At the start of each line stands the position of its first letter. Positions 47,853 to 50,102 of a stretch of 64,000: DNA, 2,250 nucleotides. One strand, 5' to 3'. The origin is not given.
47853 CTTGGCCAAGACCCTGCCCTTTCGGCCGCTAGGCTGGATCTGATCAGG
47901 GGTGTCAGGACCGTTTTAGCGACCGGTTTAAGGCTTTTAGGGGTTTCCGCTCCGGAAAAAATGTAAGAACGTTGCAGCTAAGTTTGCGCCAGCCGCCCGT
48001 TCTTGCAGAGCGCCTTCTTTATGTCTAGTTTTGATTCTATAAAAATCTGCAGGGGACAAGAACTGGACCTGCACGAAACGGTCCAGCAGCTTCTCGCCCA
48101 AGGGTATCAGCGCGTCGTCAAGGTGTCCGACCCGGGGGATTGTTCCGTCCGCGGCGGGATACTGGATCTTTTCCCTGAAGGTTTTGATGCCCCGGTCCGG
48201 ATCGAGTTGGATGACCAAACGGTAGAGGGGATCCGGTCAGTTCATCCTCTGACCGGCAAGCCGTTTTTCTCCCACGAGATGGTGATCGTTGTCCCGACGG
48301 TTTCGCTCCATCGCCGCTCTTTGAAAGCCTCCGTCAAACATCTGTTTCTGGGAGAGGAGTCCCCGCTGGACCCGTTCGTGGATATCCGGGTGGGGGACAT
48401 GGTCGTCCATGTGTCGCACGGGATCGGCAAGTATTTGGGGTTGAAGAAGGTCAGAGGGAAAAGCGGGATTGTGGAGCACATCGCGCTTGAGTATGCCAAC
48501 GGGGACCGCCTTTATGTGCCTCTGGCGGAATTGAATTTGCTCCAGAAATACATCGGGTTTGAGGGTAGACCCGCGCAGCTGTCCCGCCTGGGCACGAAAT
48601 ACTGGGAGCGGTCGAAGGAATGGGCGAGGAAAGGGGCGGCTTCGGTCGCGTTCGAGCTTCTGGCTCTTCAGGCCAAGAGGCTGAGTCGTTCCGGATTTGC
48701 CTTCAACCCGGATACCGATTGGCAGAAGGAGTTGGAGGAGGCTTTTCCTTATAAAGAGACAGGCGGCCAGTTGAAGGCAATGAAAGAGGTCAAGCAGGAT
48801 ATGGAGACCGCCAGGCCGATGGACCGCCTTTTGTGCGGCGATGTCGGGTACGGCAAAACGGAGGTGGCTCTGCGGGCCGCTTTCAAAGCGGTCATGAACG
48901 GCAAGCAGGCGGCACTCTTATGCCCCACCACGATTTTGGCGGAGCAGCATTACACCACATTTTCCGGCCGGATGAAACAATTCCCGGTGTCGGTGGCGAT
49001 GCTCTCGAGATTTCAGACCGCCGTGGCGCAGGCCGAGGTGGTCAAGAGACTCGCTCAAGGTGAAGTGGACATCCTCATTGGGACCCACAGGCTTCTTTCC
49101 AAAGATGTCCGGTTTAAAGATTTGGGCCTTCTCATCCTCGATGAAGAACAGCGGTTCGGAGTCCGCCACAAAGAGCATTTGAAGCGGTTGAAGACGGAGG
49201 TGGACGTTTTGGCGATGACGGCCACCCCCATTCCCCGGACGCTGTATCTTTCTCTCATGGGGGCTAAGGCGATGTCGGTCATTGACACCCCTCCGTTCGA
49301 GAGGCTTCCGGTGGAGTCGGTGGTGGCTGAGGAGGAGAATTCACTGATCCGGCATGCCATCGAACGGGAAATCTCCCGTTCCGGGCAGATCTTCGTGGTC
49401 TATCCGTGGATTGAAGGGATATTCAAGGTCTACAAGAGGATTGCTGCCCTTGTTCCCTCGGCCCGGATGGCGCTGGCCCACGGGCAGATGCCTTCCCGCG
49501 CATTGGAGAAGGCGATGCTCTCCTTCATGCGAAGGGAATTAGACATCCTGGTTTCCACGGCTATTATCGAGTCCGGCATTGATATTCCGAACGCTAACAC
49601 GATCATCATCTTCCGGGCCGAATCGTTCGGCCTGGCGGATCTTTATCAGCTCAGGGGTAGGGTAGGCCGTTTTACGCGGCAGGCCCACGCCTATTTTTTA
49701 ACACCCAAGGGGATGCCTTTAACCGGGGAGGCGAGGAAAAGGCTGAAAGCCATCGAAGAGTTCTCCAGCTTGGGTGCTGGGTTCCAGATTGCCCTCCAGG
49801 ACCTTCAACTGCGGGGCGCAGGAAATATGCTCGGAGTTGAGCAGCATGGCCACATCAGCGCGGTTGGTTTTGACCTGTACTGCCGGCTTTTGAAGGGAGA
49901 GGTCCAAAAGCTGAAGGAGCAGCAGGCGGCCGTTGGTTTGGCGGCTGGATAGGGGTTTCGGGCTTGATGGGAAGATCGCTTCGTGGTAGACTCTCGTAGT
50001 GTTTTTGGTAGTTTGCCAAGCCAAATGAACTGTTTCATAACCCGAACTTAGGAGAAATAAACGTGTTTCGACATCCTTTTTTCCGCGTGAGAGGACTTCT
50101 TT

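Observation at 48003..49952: Short Mfd lacking the UvrA-recruitment N-terminus and the autoinhibitory D7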

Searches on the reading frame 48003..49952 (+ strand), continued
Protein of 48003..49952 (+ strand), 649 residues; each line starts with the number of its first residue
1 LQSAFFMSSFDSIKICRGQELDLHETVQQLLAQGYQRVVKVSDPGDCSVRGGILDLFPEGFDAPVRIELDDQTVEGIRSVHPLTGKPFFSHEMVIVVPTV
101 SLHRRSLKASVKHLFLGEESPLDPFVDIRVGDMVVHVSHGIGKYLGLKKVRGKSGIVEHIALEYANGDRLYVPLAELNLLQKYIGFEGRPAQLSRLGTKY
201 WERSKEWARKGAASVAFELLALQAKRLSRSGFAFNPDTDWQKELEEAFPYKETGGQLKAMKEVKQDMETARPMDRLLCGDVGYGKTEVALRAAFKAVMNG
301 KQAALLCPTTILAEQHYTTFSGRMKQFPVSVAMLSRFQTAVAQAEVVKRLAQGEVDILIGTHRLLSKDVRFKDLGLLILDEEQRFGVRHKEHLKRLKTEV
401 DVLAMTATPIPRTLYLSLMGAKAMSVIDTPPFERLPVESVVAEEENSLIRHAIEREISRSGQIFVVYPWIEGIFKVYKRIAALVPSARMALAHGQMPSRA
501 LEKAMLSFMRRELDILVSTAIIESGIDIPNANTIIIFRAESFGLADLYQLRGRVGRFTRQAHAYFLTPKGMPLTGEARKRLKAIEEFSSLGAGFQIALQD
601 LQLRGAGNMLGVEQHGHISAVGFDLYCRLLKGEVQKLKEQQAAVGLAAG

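Call 18: search_protein_representatives(protein=window:48021-49952:+)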
Query: 643 residues. Proteins with E-value up to 0.001 (for the whole library): 38142; up to 1e-10: 23846; up to 1e-30: 11991. The best 150 are listed.
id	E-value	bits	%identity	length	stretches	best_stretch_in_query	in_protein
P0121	4.6e-214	728.8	55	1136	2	108-635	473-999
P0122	1.6e-205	700.5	52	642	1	4-634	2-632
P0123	2.5e-203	693.3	53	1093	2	108-635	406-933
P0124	7.1e-203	691.8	52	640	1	7-629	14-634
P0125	8.3e-202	688.3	54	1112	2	89-635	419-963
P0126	2.9e-201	686.5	52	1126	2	106-635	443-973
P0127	1.9e-200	683.8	51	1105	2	113-639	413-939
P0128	2.0e-200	683.8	52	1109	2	110-629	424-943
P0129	3.9e-199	679.5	53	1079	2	106-633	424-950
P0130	2.0e-198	677.1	54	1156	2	114-634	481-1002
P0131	2.8e-198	676.7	52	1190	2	85-631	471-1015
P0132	3.2e-198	676.5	51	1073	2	94-633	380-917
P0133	3.6e-198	676.3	52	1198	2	80-635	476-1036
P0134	1.1e-197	674.7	53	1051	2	115-633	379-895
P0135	3.6e-197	673.0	52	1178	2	98-630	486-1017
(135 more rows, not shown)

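Call 28: find_encoding_contigs(protein=P0001, flank=10000, max_places=3)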
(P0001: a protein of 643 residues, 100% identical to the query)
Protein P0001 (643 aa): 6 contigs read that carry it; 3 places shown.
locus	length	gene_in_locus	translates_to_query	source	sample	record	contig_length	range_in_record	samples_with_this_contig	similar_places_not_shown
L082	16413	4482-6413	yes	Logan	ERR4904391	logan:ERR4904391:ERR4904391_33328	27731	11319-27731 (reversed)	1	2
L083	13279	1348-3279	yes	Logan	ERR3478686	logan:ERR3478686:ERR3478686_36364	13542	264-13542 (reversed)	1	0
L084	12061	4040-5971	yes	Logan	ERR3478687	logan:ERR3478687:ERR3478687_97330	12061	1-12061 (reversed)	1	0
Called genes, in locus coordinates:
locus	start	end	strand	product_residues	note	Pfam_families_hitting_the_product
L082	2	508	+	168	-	?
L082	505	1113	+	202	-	PF01467:CTP_transf_like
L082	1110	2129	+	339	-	PF01595:CNNM, PF00571:CBS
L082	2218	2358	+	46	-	PF18930:DUF5679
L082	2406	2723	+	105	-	PF02410:RsfS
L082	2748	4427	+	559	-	PF03485:Arg_tRNA_synt_N, PF00750:tRNA-synt_1d, PF05746:DALR_1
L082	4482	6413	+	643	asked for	PF17757:UvrB_inter, PF02559:CarD_TRCF_RID, PF00270:DEAD, PF04851:ResIII (weak), PF00271:Helicase_C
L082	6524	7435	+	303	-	PF13623:SurA_N_2 (weak), PF13624:SurA_N_3, PF09312:SurA_N (weak), PF13145:Rotamase_2, PF13616:Rotamase_3, PF00639:Rotamase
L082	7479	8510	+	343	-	PF13623:SurA_N_2, PF13624:SurA_N_3, PF09312:SurA_N, PF13145:Rotamase_2, PF13616:Rotamase_3, PF00639:Rotamase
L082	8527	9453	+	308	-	PF04166:PdxA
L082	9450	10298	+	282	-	PF00398:RrnaAD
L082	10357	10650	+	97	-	PF02686:GatC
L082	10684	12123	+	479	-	PF01425:Amidase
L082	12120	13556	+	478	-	PF02934:GatB_N, PF02637:GatB_Yqey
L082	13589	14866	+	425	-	-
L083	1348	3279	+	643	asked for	PF17757:UvrB_inter, PF02559:CarD_TRCF_RID, PF00270:DEAD, PF04851:ResIII (weak), PF00271:Helicase_C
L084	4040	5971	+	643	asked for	PF17757:UvrB_inter, PF02559:CarD_TRCF_RID, PF00270:DEAD, PF04851:ResIII (weak), PF00271:Helicase_C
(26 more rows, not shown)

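Call 37: predict_structure(alignment_id=A1)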
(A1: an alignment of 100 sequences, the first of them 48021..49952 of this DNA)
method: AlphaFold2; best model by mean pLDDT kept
length: 643 residues; sequences in the alignment: 100
mean_pLDDT: 85.1   pTM: 0.75
mean pLDDT of the five models: 85.1, 83.6, 83.2, 82.6, 81.8
residues with pLDDT >= 90: 303; 70-90: 254; 50-70: 66; < 50: 20
segments of 3 or more residues with pLDDT < 50: 1-3, 104-115
pLDDT, mean of each block of 10 residues (from residue 1): 73 95 89 86 95 89 96 88 94 68 49 49 85 91 80 90 88 82 81 88 90 86 93 95 88 96 94 84 97 98 85 94 94 92 98 93 96 86 83 92 64 70 79 94 97 94 93 97 91 84 92 65 82 84 78 89 88 81 57 57 73 87 86 81 61
secondary structure, 60 per line:
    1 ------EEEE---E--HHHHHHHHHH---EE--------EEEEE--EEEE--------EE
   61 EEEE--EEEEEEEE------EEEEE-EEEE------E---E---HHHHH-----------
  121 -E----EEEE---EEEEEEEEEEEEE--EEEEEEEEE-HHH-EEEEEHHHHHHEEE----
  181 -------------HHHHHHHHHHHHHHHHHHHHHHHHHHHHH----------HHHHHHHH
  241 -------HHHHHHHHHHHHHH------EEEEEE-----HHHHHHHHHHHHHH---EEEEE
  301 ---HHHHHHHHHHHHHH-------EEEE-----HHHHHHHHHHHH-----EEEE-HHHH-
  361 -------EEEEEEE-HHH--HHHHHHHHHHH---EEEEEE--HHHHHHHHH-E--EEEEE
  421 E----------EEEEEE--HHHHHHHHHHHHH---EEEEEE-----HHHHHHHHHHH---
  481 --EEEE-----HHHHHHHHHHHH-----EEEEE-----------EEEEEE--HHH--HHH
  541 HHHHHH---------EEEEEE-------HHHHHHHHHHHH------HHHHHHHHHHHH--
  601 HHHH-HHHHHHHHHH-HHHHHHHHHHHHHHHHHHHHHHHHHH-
elements in order: E7-10 H17-26 E40-44 E47-50 E59-64 E67-74 E81-85 E87-90 H105-109 E127-130 E134-146 E149-157 E163-167 H168-173 E174-176 H194-222 H233-240 H248-261 E268-273 H279-292 E296-300 H304-317 E325-328 H334-345 E351-354 H356-359 E368-374 H381-391 E395-400 H403-411 E416-421 E432-437 H440-452 E456-461 H467-477 E483-486 H492-503 E509-513 E525-530 H538-546 E556-561 H569-580 H587-598 H601-604 H606-615 H617-642

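Call 41: fold_search(model_id=the predicted structure, library=pdb)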
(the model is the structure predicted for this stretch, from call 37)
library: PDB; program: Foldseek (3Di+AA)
matches with E <= 10: 1885; with E <= 0.001: 853
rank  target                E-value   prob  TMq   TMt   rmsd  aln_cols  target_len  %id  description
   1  6ac8_A                2.1e-63  1.00  0.73  0.41  17.6       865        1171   34  Crystal structure of Mycobacterium smegmatis Mfd at 2.75 A resolution (released 2019-08-28)
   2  6ac8_B                1.1e-62  1.00  0.71  0.40  18.0       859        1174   35  Crystal structure of Mycobacterium smegmatis Mfd at 2.75 A resolution (released 2019-08-28)
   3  6ac6_A                8.0e-62  1.00  0.73  0.42  17.8       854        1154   34  Ab initio crystal structure of Selenomethionine labelled Mycobacterium smegmatis Mfd (released 2019-08-28)
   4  6acx_B                3.0e-61  1.00  0.72  0.41  17.8       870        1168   34  Crystal structure of Mycobacterium smegmatis Mfd in complex with ADP + Pi at 3.5 A resolution. (released 2019-08-28)
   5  6acx_A                8.1e-60  1.00  0.74  0.41  18.3       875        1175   34  Crystal structure of Mycobacterium smegmatis Mfd in complex with ADP + Pi at 3.5 A resolution. (released 2019-08-28)
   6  6ac6_B                8.8e-59  1.00  0.70  0.40  18.8       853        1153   34  Ab initio crystal structure of Selenomethionine labelled Mycobacterium smegmatis Mfd (released 2019-08-28)
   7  2eyq_B                1.2e-58  1.00  0.62  0.37  17.3       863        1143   33  Crystal structure of Escherichia coli transcription-repair coupling factor (released 2006-02-28)
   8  2eyq_A                2.0e-58  1.00  0.61  0.37  16.9       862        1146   32  Crystal structure of Escherichia coli transcription-repair coupling factor (released 2006-02-28)
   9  6aca                  3.0e-57  1.00  0.72  0.42  18.4       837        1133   35  Crystal structure of Mycobacterium tuberculosis Mfd at 3.6 A resolution (released 2019-08-28)
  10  9n11_A                2.0e-56  1.00  0.58  0.35  33.0       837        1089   34  Mfd-bound E.coli RNA polymerase elongation complex + ADP-BeF3 - L1.5 state (released 2025-10-15)
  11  6x2f_A                4.0e-54  1.00  0.54  0.32  28.6       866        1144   33  Mfd-bound E.coli RNA polymerase elongation complex - L2 state (released 2021-02-03)
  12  6x26_A                5.2e-51  1.00  0.65  0.39  16.6       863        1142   33  Mfd-bound E.coli RNA polymerase elongation complex - L1 state (released 2021-02-03)
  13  6xeo_A                2.8e-44  1.00  0.64  0.39  18.5       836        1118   34  Structure of Mfd bound to dsDNA (released 2020-08-19)
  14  6m6a_M                2.6e-40  1.00  0.49  0.66  16.9       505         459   44  Cryo-EM structure of Thermus thermophilus Mfd in complex with RNA polymerase (released 2020-10-14)
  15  7ssg_A                1.0e-31  1.00  0.51  0.82   4.6       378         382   53  Mfd DNA complex (released 2022-05-25)
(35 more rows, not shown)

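Call 42: search_protein_families(library=pfam, proteins=[L009:2262-2885:-], max_evalue=0.01)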
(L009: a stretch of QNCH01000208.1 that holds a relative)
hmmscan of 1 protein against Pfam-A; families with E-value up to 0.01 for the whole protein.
L009:2262-2885:- (208 aa): 1 family
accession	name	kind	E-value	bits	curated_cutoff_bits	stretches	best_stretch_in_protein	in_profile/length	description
PF00437.27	T2SSE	-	1.6e-31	109.7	24.9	1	3-172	161-302/370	Type II/IV secretion system protein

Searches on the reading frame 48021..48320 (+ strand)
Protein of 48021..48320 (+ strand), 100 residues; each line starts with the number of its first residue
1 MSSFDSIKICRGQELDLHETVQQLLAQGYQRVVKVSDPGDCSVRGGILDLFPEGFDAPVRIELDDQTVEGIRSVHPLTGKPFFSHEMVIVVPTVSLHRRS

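Call 76: predict_structure(alignment_id=A2)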
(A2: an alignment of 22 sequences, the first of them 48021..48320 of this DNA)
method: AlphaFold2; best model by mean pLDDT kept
length: 100 residues; sequences in the alignment: 22
mean_pLDDT: 90.1   pTM: 0.82
mean pLDDT of the five models: 90.1, 90.1, 89.9, 89.7, 89.4
residues with pLDDT >= 90: 83; 70-90: 7; 50-70: 3; < 50: 7
segments of 3 or more residues with pLDDT < 50: 96-100
pLDDT, mean of each block of 10 residues (from residue 1): 74 97 94 96 97 96 97 94 97 60
secondary structure, 60 per line:
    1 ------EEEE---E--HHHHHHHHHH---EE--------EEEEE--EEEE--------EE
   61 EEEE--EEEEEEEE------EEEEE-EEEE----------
elements in order: E7-10 H17-26 E40-44 E47-50 E59-64 E67-74 E81-85 E87-90

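Call 78: fold_search(model_id=the predicted structure, library=pdb)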
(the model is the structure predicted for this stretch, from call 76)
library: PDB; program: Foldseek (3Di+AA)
matches with E <= 10: 221; with E <= 0.001: 47
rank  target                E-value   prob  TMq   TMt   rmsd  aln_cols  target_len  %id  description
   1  7egt_A                2.1e-08  1.00  0.82  0.21   1.2        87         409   31  The crystal structure of the C-terminal domain of T. thermophilus UvrD complexed with the N-terminal domain of UvrB (released 2022-04-06)
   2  2b2n_A                2.7e-08  1.00  0.84  0.28   0.9        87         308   28  Structure of transcription-repair coupling factor (released 2006-01-24)
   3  6ac6_A                2.8e-08  1.00  0.85  0.08   1.0        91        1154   28  Ab initio crystal structure of Selenomethionine labelled Mycobacterium smegmatis Mfd (released 2019-08-28)
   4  6ac8_B                5.4e-08  1.00  0.84  0.07   1.0        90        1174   29  Crystal structure of Mycobacterium smegmatis Mfd at 2.75 A resolution (released 2019-08-28)
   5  2eyq_B                6.1e-08  1.00  0.83  0.08   1.1        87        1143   28  Crystal structure of Escherichia coli transcription-repair coupling factor (released 2006-02-28)
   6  3hjh                  6.1e-08  1.00  0.83  0.19   1.1        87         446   28  A rigid N-terminal clamp restrains the motor domains of the bacterial transcription-repair coupling factor (released 2009-10-20)
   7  6o8g_B                6.4e-08  1.00  0.81  0.15   1.4        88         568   27  Crystal structure of UvrB bound to fully duplex DNA (released 2020-01-22)
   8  6acx_A                9.7e-08  1.00  0.84  0.08   1.1        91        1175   28  Crystal structure of Mycobacterium smegmatis Mfd in complex with ADP + Pi at 3.5 A resolution. (released 2019-08-28)
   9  3fpn_B                1.4e-07  1.00  0.82  0.87   1.4        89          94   27  Crystal structure of UvrA-UvrB interaction domains (released 2009-03-24)
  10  6acx_B                1.5e-07  1.00  0.84  0.08   1.1        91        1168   28  Crystal structure of Mycobacterium smegmatis Mfd in complex with ADP + Pi at 3.5 A resolution. (released 2019-08-28)
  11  2b2n_B                1.7e-07  1.00  0.82  0.28   1.1        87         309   28  Structure of transcription-repair coupling factor (released 2006-01-24)
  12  6o8e_A                1.8e-07  1.00  0.81  0.14   1.5        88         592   27  Crystal structure of UvrB bound to duplex DNA with ADP (released 2020-01-22)
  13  6o8g_C                1.9e-07  1.00  0.79  0.15   1.6        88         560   27  Crystal structure of UvrB bound to fully duplex DNA (released 2020-01-22)
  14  6ac8_A                2.0e-07  1.00  0.84  0.07   1.0        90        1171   29  Crystal structure of Mycobacterium smegmatis Mfd at 2.75 A resolution (released 2019-08-28)
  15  6x2f_A                2.5e-07  1.00  0.81  0.08   1.2        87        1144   28  Mfd-bound E.coli RNA polymerase elongation complex - L2 state (released 2021-02-03)
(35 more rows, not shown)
